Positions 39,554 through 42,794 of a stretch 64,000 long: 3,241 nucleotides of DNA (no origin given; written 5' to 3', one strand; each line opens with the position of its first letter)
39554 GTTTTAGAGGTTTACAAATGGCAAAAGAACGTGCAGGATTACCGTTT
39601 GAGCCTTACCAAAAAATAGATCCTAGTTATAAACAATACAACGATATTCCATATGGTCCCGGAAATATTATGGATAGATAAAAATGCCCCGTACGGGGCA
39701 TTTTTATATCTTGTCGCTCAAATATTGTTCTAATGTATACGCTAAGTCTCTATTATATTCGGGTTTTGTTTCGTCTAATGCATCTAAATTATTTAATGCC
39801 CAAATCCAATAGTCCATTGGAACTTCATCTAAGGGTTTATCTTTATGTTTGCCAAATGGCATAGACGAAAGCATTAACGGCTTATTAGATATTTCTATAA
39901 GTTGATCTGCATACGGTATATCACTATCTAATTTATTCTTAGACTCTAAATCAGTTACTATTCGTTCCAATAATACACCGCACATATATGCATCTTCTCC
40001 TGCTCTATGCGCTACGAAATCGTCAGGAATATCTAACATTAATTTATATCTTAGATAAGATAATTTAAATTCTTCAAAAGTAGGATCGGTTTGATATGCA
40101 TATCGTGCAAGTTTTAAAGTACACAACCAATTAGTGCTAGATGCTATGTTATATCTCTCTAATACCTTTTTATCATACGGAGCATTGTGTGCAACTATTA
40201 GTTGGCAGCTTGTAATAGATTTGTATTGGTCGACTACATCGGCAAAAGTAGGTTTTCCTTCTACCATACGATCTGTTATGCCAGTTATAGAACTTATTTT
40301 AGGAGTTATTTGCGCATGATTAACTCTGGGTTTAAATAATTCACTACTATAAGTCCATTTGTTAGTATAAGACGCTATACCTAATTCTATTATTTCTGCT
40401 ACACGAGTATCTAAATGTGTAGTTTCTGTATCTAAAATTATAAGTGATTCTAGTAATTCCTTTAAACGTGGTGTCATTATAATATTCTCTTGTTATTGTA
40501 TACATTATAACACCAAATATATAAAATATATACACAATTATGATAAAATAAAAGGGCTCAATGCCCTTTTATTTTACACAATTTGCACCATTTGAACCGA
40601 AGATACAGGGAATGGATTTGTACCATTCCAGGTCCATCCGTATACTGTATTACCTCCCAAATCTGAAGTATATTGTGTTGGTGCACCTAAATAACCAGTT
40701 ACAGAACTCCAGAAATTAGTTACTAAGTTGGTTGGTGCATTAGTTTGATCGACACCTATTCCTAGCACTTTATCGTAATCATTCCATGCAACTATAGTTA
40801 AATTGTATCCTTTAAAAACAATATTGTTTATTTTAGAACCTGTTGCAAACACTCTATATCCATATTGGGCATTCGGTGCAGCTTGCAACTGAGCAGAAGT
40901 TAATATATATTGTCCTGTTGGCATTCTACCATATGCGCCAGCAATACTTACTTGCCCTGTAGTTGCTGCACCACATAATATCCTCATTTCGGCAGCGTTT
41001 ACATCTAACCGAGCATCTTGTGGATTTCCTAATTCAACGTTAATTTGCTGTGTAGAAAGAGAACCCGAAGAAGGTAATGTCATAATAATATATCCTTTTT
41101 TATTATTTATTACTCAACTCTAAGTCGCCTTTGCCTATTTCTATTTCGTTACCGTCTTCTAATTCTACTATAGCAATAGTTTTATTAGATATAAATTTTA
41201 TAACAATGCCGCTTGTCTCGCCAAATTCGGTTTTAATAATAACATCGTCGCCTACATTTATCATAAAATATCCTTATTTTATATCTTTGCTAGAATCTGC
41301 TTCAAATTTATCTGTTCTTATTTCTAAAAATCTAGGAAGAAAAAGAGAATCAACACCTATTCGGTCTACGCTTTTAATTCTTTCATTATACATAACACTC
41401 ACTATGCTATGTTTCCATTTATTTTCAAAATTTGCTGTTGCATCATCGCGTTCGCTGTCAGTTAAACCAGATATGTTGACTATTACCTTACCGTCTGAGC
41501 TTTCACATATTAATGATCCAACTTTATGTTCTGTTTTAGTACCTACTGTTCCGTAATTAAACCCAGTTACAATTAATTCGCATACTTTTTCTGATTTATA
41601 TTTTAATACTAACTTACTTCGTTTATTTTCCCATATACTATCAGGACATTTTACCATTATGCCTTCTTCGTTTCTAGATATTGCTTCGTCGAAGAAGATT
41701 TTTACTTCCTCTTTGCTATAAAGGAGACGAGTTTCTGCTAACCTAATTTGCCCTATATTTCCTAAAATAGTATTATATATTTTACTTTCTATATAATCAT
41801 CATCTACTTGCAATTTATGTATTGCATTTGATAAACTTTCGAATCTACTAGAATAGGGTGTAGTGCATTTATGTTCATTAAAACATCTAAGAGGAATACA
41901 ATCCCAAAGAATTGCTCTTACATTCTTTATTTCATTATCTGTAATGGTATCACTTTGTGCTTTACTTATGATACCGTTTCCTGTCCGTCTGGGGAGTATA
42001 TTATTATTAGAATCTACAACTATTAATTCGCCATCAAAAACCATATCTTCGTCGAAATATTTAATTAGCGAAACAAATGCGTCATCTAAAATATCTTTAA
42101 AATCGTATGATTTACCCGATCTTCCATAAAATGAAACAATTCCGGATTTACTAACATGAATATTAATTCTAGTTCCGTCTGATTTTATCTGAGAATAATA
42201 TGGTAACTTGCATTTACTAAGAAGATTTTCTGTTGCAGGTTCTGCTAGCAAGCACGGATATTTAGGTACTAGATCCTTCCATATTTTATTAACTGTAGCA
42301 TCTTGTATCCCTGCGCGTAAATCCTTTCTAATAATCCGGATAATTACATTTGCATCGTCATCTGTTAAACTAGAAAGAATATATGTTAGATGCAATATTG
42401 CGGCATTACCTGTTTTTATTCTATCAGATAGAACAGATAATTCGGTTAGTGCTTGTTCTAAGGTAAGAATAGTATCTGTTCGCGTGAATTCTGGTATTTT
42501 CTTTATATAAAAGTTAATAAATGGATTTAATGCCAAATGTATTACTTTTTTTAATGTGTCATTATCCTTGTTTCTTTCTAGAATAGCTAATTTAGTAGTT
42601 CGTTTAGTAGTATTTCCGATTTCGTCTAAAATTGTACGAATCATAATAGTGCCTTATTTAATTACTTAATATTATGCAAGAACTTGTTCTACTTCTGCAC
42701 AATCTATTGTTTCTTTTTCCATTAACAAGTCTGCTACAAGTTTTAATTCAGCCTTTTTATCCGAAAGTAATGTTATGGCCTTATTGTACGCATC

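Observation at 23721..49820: Phage-encoded, near-complete protein quality-control network: ClpA, J-protein, GroES-like, ClpP, FtsH, ClpS, sHSP and ClpX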

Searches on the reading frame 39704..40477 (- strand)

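Call 3: search_protein_families(library=pfam, proteins=[window:39704-40477:-], max_evalue=0.01)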
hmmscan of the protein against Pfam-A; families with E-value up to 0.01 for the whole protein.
window:39704-40477:- (257 aa): 2 families
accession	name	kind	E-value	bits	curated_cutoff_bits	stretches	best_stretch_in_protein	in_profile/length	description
PF00929.31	RNase_T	-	2.9e-17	64.1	24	1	13-166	1-160/164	Exonuclease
PF12843.12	QSregVF_b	-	0.00014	22.1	22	1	201-227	8-34/66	Putative quorum-sensing-regulated virulence factor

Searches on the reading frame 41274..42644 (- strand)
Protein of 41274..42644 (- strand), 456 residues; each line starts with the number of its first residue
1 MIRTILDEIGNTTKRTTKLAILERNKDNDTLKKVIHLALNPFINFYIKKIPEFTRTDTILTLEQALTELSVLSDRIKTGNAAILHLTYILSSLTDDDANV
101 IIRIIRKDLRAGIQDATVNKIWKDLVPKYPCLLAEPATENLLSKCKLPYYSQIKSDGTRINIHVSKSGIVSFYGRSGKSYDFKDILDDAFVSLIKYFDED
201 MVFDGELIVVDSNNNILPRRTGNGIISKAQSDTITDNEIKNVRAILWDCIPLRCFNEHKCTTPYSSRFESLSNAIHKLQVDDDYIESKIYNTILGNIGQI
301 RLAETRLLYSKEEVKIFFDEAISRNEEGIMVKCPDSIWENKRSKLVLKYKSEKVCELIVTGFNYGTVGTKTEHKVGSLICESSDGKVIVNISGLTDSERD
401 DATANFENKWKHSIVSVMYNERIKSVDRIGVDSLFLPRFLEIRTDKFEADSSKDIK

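Call 3: search_protein_families(library=pfam, proteins=[window:41274-42644:-], max_evalue=0.01)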
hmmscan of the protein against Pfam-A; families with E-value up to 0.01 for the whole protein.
window:41274-42644:- (456 aa): 4 families
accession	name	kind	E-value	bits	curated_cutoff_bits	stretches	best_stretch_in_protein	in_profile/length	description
PF01068.26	DNA_ligase_A_M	-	8.1e-24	84.9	26.2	1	133-350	3-204/204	ATP dependent DNA ligase domain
PF01331.24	mRNA_cap_enzyme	-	5e-06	26.9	29.6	0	234-350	83-194/194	mRNA capping enzyme, catalytic domain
PF04675.19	DNA_ligase_A_N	-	9.1e-06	26.4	24.6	1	57-122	106-173/174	DNA ligase N terminus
PF14743.12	DNA_ligase_OB_2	-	0.0023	18.3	28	1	370-422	5-51/66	DNA ligase OB-like domain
